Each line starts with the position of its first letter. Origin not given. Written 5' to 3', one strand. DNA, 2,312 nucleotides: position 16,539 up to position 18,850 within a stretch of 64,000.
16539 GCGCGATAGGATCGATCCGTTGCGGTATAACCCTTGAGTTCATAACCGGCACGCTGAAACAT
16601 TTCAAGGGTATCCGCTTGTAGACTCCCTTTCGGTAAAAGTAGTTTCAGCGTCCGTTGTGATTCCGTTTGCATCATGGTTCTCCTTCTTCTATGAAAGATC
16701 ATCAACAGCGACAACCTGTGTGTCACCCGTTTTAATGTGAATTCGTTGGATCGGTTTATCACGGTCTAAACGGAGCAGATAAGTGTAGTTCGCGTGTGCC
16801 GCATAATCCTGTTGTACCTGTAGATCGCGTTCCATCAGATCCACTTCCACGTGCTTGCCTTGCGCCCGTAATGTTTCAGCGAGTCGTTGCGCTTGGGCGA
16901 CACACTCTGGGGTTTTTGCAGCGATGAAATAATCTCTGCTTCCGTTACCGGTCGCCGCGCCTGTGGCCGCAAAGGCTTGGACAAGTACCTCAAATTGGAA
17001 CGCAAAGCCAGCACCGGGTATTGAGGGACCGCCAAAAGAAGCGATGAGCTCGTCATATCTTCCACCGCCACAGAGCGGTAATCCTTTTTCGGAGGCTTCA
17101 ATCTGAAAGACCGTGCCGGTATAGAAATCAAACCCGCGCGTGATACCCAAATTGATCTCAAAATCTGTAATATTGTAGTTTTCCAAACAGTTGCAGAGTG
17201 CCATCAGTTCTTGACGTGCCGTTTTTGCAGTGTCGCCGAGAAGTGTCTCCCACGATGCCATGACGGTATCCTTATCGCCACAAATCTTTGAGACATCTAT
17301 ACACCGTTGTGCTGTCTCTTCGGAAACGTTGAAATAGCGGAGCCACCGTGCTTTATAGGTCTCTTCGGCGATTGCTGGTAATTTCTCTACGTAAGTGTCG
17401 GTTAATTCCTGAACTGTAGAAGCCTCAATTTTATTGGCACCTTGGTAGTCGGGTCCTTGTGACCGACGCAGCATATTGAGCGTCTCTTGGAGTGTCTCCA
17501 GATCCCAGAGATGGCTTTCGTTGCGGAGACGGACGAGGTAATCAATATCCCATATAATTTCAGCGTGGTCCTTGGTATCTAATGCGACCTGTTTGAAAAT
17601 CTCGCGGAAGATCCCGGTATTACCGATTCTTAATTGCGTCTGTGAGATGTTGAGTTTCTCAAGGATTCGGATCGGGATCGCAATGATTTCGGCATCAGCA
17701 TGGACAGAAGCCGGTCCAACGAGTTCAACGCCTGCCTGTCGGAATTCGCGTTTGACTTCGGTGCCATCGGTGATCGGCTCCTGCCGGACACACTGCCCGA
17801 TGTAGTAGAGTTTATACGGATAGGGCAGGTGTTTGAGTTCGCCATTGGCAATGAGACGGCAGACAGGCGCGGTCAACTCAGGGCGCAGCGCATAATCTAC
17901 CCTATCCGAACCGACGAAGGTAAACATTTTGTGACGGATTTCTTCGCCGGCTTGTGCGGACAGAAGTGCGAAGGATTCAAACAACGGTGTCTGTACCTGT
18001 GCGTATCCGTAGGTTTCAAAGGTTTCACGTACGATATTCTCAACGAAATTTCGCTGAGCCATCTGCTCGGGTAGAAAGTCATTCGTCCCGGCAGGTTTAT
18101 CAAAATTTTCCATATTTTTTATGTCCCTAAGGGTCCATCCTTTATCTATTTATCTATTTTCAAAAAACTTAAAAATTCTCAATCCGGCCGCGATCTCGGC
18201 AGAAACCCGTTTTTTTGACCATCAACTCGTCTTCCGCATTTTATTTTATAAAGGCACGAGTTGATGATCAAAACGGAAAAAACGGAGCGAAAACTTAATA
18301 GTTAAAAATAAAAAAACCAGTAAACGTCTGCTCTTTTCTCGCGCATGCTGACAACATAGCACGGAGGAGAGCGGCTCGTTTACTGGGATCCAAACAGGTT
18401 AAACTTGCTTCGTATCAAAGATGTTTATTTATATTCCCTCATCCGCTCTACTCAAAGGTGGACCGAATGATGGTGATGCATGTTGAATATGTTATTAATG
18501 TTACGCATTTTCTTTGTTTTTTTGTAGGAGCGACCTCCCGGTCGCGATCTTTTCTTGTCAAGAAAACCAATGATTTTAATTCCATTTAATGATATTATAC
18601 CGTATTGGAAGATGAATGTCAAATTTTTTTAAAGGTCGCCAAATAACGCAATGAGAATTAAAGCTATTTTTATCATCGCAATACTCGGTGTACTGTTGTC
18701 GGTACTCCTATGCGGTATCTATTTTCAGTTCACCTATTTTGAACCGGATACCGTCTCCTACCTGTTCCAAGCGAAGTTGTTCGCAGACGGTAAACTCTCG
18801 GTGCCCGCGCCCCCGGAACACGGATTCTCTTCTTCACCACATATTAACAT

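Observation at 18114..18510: His-codon leader peptide + intrinsic terminator upstream of hisZ-hisG-hisS: classic attenuation in a non-proteobacterial context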

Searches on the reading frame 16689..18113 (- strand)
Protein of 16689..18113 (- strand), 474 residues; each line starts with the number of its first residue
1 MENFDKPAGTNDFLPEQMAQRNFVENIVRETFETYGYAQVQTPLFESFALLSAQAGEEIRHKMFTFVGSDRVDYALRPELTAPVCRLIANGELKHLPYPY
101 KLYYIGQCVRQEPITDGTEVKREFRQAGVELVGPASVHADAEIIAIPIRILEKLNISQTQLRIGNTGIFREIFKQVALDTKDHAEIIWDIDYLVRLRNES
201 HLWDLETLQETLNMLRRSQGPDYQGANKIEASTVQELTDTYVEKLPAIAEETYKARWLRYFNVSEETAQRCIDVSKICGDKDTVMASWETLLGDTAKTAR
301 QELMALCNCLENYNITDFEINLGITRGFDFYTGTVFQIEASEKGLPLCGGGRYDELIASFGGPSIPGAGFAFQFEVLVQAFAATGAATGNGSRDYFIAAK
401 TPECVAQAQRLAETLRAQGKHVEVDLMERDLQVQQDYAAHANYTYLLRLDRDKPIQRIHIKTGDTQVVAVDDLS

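Call 6: search_protein_families(library=ncbifam, proteins=[window:16689-18113:-])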
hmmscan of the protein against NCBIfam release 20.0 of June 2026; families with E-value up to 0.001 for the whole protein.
window:16689-18113:- (474 aa): 24 families
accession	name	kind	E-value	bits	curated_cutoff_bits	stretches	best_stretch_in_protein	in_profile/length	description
TIGR00442.1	hisS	equivalog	1.1e-83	281.5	286.75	2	6-187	2-178/406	histidine--tRNA ligase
TIGR00443.1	hisZ_biosyn_reg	equivalog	7.6e-70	235.5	271.65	1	12-381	2-312/314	ATP phosphoribosyltransferase regulatory subunit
NF008940.0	PRK12292.2-3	equivalog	5.1e-57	193.5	450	2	6-246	5-239/404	ATP phosphoribosyltransferase regulatory subunit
NF008941.0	PRK12292.2-4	equivalog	6.7e-57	193.2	447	2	3-245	6-246/393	ATP phosphoribosyltransferase regulatory subunit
NF008942.0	PRK12292.2-5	equivalog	7.3e-57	192.9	643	2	6-184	11-187/434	ATP phosphoribosyltransferase regulatory subunit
NF009085.0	PRK12420.1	equivalog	2.3e-47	162.3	540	2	8-196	8-193/426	histidine--tRNA ligase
NF008936.0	PRK12292.1-3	equivalog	2.8e-45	154.9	492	2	6-185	7-183/406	ATP phosphoribosyltransferase regulatory subunit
NF008953.0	PRK12295.1-6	equivalog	3.2e-38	131.7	384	1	17-379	8-377/384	ATP phosphoribosyltransferase regulatory subunit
NF008945.0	PRK12292.3-3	equivalog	3.9e-36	124.9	409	2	7-185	3-172/368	ATP phosphoribosyltransferase regulatory subunit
NF008938.0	PRK12292.1-6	equivalog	1.8e-31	109.5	833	2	6-182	8-179/420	ATP phosphoribosyltransferase regulatory subunit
NF009086.0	PRK12421.1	equivalog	3e-31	108.7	318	2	7-187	10-187/389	ATP phosphoribosyltransferase regulatory subunit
NF008935.0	PRK12292.1-1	equivalog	5.9e-28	97.9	350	2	1-187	1-184/382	ATP phosphoribosyltransferase regulatory subunit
NF008943.0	PRK12292.3-1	equivalog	7.6e-27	94.4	690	2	7-179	27-191/403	ATP phosphoribosyltransferase regulatory subunit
NF008939.0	PRK12292.2-1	equivalog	1.3e-26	93.3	335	2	8-187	7-186/391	ATP phosphoribosyltransferase regulatory subunit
NF008950.0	PRK12295.1-3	equivalog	3.1e-25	89.3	492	2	29-174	21-159/387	ATP phosphoribosyltransferase regulatory subunit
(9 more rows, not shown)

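Call 10: find_related_loci(query=window:16689-18113:-, collection=genome_contigs, flank=4000)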
Query window:16689-18113:- (474 aa) in genome_contigs; peptide patterns used: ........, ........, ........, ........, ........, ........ (x = any residue, [..] = any of these).
150 stretches matched a pattern; 83 encode a relative of the query (tblastn E <= 1e-3); the best 80 are kept; 80 distinct loci.
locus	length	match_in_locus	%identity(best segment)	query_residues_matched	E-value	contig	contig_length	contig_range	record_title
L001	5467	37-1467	88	1-473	0e+0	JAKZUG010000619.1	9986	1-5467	MAG: Candidatus Poribacteria bacterium isolate Langseth_MAG_00079 Langseth_MAG_00079_000000000619, whole genome shotgun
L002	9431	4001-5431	89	1-473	0e+0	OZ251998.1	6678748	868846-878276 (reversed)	MAG: Candidatus Poribacteria bacterium isolate 8f110123-501e-42ad-9d55-583bbc997c7d genome assembly, chromosome: 1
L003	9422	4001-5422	85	1-470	0e+0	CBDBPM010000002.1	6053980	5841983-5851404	MAG: Candidatus Poribacteria bacterium isolate 2ce76e30-9b7a-4682-b141-86baa08e5e2a genome assembly, contig: contig_2, w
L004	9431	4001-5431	86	1-473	0e+0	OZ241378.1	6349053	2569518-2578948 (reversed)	MAG: Candidatus Poribacteria bacterium isolate 8f0f5501-85a9-4e66-9deb-4e7c08d09c04 genome assembly, chromosome: 1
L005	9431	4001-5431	85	1-473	0e+0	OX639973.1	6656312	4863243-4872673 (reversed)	MAG: uncultured Poribacteria bacterium isolate a51c2dcd-0bc8-4832-ac43-f95c9d639ad7 genome assembly, chromosome: 1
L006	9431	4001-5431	83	1-473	0e+0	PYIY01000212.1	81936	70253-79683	MAG: Candidatus Poribacteria bacterium isolate PCPOR4 Ga0207198_1212, whole genome shotgun sequence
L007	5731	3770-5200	84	1-473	0e+0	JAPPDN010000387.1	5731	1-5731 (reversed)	MAG: Candidatus Poribacteria bacterium isolate IRC4_bin_27 NODE_6136_length_5731_cov_5.51004, whole genome shotgun seque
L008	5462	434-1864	85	1-473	0e+0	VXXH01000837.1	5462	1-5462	MAG: Candidatus Poribacteria bacterium isolate SB0668_bin_37 NODE_6861_length_5462_cov_6.574441, whole genome shotgun se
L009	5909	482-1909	84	1-472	0e+0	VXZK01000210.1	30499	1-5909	MAG: Candidatus Poribacteria bacterium isolate SB0670_bin_33 NODE_771_length_30499_cov_17.538628, whole genome shotgun s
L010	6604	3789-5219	84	1-473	0e+0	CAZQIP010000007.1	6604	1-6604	MAG TPA_asm: uncultured bacterium isolate SRP338948_co1_32 genome assembly, contig: k141_334170, whole genome shotgun se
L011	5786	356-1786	83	1-473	0e+0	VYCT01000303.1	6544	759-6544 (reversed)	MAG: Candidatus Poribacteria bacterium isolate SB0675_bin_22 NODE_4490_length_6544_cov_11.285098, whole genome shotgun s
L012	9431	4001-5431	83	1-473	0e+0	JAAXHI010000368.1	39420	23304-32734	MAG: Candidatus Poribacteria bacterium isolate Plut_88885 unfiltered_Plut_88885_genomic_contig_146985, whole genome shot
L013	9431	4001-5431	83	1-473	0e+0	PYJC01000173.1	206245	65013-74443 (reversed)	MAG: Candidatus Poribacteria bacterium isolate PCPOR1 Ga0206387_1173, whole genome shotgun sequence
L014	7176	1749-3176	84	1-472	0e+0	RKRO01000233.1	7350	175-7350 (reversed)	MAG: Candidatus Poribacteria bacterium isolate PNGco_C_bin3 scaffold_2017, whole genome shotgun sequence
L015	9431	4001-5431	81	1-473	0e+0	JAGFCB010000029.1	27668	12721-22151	MAG: Candidatus Poribacteria bacterium isolate SB0101 contig_1842, whole genome shotgun sequence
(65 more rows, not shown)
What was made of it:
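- The 80 related loci are all Poribacteria, with HisZ identity of 55-89% (call 10).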

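Call 21: search_protein_families(library=pfam, proteins=[window:16689-18113:-])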
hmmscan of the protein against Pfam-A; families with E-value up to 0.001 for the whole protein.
window:16689-18113:- (474 aa): 2 families
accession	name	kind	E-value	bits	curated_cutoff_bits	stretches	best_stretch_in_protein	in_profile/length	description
PF13393.11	tRNA-synt_His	-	9.2e-53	179.9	25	2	9-186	1-173/308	Histidyl-tRNA synthetase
PF00587.30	tRNA-synt_2b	-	7e-06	26.7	29.3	1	71-182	8-114/179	tRNA synthetase class II core domain (G, H, P, S and T)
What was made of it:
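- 16689..18113 (-): hisZ, the regulatory subunit of ATP phosphoribosyltransferase (474 aa). It is a HisRS paralogue without an anticodon-binding domain. Calls 6, 21.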

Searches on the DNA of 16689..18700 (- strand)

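Call 4: search_rna_families(source=window, start=18050, end=18700, threshold=evalue, max_evalue=10, show_alignments=3)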
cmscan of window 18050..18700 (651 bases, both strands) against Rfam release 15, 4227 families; matches with E-value up to 10: 18.
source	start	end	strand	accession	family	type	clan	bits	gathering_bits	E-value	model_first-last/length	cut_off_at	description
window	18203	18323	-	RF03922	MIR2119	Gene; miRNA;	-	25.5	73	0.56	1-188/188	no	MIR2119 microRNA precursor family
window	18207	18285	-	RF04073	mir-727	Gene; miRNA;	-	23.9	104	0.036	1-91/91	no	mir-727 microRNA precursor family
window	18210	18280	+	RF04273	MIR827_2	Gene; miRNA;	CL00143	23.4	67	0.18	1-89/89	no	MIR827_2 microRNA precursor family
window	18205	18278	-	RF00972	mir-651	Gene; miRNA;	-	19.1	106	0.59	1-86/86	no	mir-651 microRNA precursor family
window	18213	18273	-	RF04134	MIR7504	Gene; miRNA;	-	18.9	83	1.7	30-94/124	no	MIR7504 microRNA precursor family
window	18213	18273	-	RF03956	mir-737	Gene; miRNA;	-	17.8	60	6.4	1-63/63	no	mir-737 microRNA precursor family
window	18057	18126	+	RF02077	STnc220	Gene; sRNA;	-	17.4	60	4.5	1-79/79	no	Salmonella enterica sRNA STnc220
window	18598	18690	-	RF00537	snoMe28S-Am2634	Gene; snRNA; snoRNA; CD-box;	-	17.1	50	6.7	1-97/97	no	Small nucleolar RNA Me28S-Am2634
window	18207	18286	+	RF04150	MIR2655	Gene; miRNA;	-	16.8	122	4.1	1-267/267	no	MIR2655 microRNA precursor family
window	18478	18556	+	RF02869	ncS025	Gene; sRNA;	-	16.5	46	2.4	1-85/85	no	Burkholderia sRNA 25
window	18204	18286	-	RF03631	MIR3440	Gene; miRNA;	-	15.5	105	2.6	1-127/127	no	MIR3440 microRNA precursor family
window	18205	18286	-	RF04150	MIR2655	Gene; miRNA;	-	15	122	9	1-267/267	no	MIR2655 microRNA precursor family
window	18208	18284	+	RF03940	MIR9563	Gene; miRNA;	-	14.9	90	9.2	1-127/127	no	MIR9563 microRNA precursor family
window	18250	18336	+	RF00149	snoZ103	Gene; snRNA; snoRNA; CD-box;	-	14.8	44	8.9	1-100/100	no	Small nucleolar RNA Z103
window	18215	18270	-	RF03246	MIR1515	Gene; miRNA;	-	14.6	140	5.8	1-137/137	no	MIR1515 microRNA precursor family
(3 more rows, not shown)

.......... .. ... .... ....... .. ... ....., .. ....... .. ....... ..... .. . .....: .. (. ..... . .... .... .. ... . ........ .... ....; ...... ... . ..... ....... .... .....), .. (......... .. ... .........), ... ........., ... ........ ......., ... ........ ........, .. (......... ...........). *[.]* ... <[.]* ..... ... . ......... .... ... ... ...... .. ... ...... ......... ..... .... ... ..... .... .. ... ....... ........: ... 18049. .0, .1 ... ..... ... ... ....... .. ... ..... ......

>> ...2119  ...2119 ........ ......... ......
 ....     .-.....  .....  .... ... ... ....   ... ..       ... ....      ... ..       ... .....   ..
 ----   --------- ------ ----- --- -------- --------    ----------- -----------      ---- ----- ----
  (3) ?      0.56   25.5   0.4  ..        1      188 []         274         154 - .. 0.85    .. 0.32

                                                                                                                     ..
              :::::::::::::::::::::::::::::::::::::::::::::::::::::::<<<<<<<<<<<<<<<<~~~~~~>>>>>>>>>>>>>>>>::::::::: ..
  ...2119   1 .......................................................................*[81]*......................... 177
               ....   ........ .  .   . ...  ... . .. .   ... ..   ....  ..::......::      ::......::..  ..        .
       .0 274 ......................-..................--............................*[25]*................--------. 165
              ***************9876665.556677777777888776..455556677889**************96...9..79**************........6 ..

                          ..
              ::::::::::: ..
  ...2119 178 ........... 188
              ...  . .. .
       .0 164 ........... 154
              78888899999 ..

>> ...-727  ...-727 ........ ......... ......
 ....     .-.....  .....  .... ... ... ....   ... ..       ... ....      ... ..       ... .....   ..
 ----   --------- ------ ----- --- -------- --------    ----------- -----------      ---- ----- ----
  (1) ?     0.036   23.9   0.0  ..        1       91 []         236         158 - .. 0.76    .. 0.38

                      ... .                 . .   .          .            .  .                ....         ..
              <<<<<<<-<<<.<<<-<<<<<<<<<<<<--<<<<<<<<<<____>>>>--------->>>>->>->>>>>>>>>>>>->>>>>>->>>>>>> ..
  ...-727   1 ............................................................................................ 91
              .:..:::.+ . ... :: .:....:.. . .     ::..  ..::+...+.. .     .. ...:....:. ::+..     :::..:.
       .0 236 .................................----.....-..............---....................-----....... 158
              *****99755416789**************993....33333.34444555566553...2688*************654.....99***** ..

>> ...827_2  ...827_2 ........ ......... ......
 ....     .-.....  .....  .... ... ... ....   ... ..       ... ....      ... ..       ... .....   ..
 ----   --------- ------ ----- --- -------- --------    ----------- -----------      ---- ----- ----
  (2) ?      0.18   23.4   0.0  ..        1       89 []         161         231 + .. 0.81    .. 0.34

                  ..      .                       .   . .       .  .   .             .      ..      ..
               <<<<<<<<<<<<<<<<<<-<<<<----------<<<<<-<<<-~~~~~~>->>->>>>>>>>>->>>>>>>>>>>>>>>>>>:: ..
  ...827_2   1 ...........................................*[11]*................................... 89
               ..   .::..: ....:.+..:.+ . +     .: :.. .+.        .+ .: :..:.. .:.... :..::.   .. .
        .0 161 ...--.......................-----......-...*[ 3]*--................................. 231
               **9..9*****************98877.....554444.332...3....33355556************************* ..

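Call 42: search_rna_families(sources=[L004, L019, L033, L050, L053, L066, L069, L073, L076, L079], threshold=gathering)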
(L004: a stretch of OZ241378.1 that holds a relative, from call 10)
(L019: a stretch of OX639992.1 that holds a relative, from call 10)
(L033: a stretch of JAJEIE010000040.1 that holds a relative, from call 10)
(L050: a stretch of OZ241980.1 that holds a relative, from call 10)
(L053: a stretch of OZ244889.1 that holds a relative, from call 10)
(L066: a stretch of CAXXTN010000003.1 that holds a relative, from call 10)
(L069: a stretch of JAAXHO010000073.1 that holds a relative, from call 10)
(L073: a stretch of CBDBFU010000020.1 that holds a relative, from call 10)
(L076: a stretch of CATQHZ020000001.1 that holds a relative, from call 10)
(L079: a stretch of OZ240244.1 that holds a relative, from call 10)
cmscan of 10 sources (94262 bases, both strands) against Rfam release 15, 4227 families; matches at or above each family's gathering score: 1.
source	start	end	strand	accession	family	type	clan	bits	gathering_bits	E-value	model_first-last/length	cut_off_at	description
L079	3034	3106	+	RF00005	tRNA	Gene; tRNA;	CL00001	72.8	29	7.6e-14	1-71/71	no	tRNA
